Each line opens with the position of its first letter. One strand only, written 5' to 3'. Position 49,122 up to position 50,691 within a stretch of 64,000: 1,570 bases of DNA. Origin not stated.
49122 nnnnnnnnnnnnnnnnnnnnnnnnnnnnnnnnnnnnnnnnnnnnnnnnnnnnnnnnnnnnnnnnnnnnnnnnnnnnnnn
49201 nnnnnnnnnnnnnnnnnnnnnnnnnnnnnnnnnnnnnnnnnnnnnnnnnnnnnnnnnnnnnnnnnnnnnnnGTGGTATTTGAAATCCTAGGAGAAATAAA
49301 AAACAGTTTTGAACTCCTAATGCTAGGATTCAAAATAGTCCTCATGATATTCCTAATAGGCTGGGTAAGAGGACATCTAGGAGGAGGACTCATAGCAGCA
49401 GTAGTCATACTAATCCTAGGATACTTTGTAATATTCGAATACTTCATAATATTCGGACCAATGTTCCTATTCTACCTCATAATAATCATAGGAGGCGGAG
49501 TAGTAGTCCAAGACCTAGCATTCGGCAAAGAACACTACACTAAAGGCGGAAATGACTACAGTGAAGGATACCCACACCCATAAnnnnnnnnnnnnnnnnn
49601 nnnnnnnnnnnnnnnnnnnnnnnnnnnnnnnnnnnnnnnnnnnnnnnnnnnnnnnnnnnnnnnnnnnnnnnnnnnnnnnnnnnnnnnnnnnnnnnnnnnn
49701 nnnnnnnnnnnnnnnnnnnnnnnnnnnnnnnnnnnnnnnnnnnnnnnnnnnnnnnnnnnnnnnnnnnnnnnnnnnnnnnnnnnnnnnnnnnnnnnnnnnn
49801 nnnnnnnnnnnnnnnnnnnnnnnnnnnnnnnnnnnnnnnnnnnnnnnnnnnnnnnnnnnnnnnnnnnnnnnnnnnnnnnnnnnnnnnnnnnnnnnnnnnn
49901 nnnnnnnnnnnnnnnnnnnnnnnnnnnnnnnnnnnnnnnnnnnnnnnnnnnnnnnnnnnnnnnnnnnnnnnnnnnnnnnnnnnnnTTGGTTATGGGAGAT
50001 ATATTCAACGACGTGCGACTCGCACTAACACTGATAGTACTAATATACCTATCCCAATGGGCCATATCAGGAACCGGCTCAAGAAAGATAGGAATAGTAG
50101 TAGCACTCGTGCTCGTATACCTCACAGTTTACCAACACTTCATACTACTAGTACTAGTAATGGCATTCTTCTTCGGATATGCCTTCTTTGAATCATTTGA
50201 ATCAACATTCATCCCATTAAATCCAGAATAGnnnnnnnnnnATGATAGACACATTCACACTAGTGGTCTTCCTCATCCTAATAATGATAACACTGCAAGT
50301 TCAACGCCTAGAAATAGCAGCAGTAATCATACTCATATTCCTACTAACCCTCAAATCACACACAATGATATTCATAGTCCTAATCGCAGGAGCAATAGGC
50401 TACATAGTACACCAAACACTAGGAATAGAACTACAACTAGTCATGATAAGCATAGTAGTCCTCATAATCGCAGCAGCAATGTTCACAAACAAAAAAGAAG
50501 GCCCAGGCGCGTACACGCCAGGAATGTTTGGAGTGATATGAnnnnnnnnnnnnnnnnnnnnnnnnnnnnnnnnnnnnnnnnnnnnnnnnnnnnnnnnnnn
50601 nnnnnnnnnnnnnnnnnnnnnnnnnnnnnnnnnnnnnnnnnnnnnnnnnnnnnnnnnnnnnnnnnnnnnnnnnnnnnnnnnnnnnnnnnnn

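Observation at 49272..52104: Tandem array of eight small membrane-protein genes; four define a 2TM + P-[AV]-G-G + NP-x-W family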

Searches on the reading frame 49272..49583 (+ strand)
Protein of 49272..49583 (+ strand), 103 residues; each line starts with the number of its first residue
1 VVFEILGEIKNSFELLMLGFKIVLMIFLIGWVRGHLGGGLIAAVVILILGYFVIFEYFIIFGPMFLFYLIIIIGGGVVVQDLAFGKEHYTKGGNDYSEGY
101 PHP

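Call 6: search_protein_families(library=pfam, proteins=[window:49272-49583:+], max_evalue=1)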
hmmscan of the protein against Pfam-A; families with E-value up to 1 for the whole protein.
window:49272-49583:+ (103 aa): 1 family
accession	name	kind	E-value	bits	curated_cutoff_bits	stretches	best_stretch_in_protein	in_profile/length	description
PF16951.10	MaAIMP_sms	-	0.34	11.1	26.2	1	64-90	9-33/60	Putative methionine and alanine importer, small subunit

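Call 23: search_protein_families(library=ncbifam, proteins=[window:49272-49583:+], max_evalue=1)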
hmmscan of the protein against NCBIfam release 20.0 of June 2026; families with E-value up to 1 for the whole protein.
window:49272-49583:+ (103 aa): 0 families

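Call 38: search_solved_structures(query=A6, max_evalue=10)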
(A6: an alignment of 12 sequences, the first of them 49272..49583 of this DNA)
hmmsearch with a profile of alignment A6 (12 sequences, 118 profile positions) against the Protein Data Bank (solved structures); distinct sequences matched with E-value up to 10: 0.

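Call 84: search_protein_families(library=pfam, alignment_id=A6, max_evalue=1)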
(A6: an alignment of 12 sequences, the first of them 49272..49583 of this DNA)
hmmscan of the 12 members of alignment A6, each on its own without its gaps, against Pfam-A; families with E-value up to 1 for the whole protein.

A. member 1, window:49272-49583:+ (103 aa): 1 family
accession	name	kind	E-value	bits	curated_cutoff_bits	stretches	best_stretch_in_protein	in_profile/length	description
PF16951.10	MaAIMP_sms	-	0.34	11.1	26.2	1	64-90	9-33/60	Putative methionine and alanine importer, small subunit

B. families by the number of members that match (of 12 scanned): 4 families
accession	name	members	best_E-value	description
PF09843.14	DUF2070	2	0.095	Predicted membrane protein (DUF2070)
PF11847.13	GT-C_AftD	1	0.047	Alpha-(1->3)-arabinofuranosyltransferase, N-terminal GT-C domain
PF20513.3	UBact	1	0.26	Prokaryotic ubiquitin-like protein UBact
PF16951.10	MaAIMP_sms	1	0.34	Putative methionine and alanine importer, small subunit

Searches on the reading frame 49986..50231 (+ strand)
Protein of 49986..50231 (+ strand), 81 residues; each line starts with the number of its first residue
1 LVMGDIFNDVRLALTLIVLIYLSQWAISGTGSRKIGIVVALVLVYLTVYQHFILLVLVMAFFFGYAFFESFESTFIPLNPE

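Call 6: search_protein_families(library=pfam, proteins=[window:49986-50231:+], max_evalue=1)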
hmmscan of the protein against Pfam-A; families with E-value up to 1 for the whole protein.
window:49986-50231:+ (81 aa): 0 families

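Call 23: search_protein_families(library=ncbifam, proteins=[window:49986-50231:+], max_evalue=1)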
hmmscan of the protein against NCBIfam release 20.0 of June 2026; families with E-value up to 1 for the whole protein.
window:49986-50231:+ (81 aa): 0 families

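Call 37: search_solved_structures(query=A5, max_evalue=10)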
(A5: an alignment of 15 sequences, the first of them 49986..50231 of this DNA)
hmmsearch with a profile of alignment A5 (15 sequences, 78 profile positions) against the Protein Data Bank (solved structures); distinct sequences matched with E-value up to 10: 2.
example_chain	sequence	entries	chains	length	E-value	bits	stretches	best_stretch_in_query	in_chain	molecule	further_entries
8hpt_A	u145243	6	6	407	0.21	14.6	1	14-52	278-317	C5a anaphylatoxin chemotactic receptor 1 | Muscarinic acetylcholine receptor M4,C5a anaphylatoxin chemotactic receptor 1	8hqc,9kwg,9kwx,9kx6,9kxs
5o9h_A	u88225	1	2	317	0.33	14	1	12-57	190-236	C5a anaphylatoxin chemotactic receptor 1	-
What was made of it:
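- On Ced/Ted (T4SS-derived DNA import): OG1 and OG3 profiles gave no PDB sequence match (calls 37, 38).
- OG1 and OG3 profiles give no PDB sequence match (calls 37, 38).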

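Call 85: search_protein_families(library=pfam, alignment_id=A5, max_evalue=1)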
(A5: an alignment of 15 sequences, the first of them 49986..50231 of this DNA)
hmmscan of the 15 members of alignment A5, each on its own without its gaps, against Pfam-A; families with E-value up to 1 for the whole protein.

A. member 1, window:49986-50231:+ (81 aa): 0 families

B. families by the number of members that match (of 15 scanned): 14 families
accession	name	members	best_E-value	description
PF01899.21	MNHE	4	0.014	Na+/H+ ion antiporter subunit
PF00375.23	SDF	1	0.024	Sodium:dicarboxylate symporter family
PF13515.12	FUSC_2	1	0.046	Fusaric acid resistance protein-like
PF17487.7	Ribosomal_S12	1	0.047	Ribosomal protein S12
PF10361.14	DUF2434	1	0.056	Protein of unknown function (DUF2434)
PF24002.1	DUF7318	1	0.11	Family of unknown function (DUF7318)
PF08135.16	EPV_E5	1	0.11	Major transforming protein E5 family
PF06699.16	PIG-F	1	0.15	GPI biosynthesis protein family Pig-F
PF23529.1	Microp_apicomplexa_16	1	0.2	Apicomplexa microprotein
PF17313.7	DUF5359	1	0.22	Family of unknown function (DUF5359)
PF03208.24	PRA1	1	0.43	PRA1 family protein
PF05293.16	ASFV_L11L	1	0.51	African swine fever virus (ASFV) L11L protein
PF09948.15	PpoB2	1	0.64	Copper chaperone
PF19529.4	DUF6057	1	0.72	Family of unknown function (DUF6057)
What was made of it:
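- On Mrp/Mbh-type multisubunit antiporter small subunits: Only sub-threshold MNHE hits in 4 of 15 OG3 members (best E 0.014; call 85).
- The 4 of 15 weak hits of OG3 to the MnhE antiporter subunit (best E 0.014) are the only recurring Pfam signal (call 85).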

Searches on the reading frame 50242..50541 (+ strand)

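Call 6: search_protein_families(library=pfam, proteins=[window:50242-50541:+], max_evalue=1)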
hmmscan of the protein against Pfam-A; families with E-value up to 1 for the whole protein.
window:50242-50541:+ (99 aa): 1 family
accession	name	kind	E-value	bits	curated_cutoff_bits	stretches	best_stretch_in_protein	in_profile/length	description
PF13131.11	DUF3951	-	0.24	12.1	26.3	1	58-93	4-39/52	Protein of unknown function (DUF3951)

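Call 23: search_protein_families(library=ncbifam, proteins=[window:50242-50541:+], max_evalue=1)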
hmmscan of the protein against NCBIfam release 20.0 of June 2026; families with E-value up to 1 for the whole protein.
window:50242-50541:+ (99 aa): 1 family
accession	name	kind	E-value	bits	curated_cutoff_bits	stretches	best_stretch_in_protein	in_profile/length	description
TIGR04476.1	exosort_XrtN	exception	0.68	9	200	1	5-87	54-141/406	exosortase N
